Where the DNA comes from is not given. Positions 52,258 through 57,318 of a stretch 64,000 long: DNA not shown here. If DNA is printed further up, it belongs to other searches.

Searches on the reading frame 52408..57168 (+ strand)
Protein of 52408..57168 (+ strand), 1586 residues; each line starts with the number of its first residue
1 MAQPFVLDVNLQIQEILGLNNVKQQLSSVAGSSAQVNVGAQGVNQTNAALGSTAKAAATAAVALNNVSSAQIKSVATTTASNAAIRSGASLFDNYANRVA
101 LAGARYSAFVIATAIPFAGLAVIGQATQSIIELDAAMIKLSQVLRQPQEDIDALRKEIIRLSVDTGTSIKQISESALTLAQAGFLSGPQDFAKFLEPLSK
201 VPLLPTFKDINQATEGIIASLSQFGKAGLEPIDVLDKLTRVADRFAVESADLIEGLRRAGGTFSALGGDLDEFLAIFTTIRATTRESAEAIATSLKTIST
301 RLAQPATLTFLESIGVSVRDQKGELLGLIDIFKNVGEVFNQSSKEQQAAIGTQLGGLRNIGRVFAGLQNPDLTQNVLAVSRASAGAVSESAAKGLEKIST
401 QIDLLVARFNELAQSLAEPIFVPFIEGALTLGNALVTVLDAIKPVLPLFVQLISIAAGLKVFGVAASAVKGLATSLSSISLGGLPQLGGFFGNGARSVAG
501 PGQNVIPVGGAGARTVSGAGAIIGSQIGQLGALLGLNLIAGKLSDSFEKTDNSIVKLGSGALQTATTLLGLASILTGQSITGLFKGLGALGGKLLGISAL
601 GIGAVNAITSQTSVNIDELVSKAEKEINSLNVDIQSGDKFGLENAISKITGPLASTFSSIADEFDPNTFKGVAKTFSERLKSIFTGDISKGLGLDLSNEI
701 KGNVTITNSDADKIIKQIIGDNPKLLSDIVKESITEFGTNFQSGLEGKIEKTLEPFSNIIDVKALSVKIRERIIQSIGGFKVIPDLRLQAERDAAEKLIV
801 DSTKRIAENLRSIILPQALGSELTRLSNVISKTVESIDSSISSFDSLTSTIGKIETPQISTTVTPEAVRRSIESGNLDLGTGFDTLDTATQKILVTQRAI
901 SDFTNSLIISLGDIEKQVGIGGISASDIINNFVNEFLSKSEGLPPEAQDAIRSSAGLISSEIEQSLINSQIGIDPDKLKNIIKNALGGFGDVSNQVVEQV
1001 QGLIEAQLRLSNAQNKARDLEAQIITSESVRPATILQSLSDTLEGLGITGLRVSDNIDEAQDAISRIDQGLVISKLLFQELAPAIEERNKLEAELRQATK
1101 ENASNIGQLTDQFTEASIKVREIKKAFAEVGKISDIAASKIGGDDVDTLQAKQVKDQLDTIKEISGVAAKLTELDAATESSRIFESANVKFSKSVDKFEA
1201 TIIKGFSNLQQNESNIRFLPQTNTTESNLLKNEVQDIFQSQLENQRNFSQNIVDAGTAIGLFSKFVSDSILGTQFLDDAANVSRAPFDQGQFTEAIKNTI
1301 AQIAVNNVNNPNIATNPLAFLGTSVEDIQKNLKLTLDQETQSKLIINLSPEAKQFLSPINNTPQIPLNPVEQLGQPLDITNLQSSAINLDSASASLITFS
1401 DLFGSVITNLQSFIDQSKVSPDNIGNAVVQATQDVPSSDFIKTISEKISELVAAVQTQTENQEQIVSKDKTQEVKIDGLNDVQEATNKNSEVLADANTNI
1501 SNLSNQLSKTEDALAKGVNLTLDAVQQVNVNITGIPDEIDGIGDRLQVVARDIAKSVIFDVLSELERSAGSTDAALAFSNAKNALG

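Call 10: search_protein_families(library=phrogs, proteins=[window:52408-57168:+])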
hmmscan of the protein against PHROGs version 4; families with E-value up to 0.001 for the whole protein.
window:52408-57168:+ (1586 aa): 9 families
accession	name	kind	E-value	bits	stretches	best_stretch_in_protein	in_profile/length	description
phrog_4211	-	tail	7.8e-37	127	1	21-635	508-1061/2625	tail length tape measure protein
phrog_14917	-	tail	1.3e-30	106.7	1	78-481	285-685/2249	tail length tape measure protein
phrog_28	-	tail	9.4e-16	58.5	1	40-1517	199-1031/1228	tail length tape measure protein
phrog_4704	-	tail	3.7e-12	46.7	1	35-450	121-536/625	tail length tape measure protein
phrog_1533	-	tail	4.3e-12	45.4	1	32-611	191-672/1688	tail length tape measure protein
phrog_991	-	tail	5.4e-12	45.1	1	46-911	215-1012/1966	tail length tape measure protein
phrog_2276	-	tail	2.8e-07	30.6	1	287-356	134-209/673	tail length tape measure protein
phrog_14441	-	tail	1.4e-06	29.2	1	62-283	11-228/241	tail length tape measure protein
phrog_12506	-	tail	0.00012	22.7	1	287-355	91-164/218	tail length tape measure protein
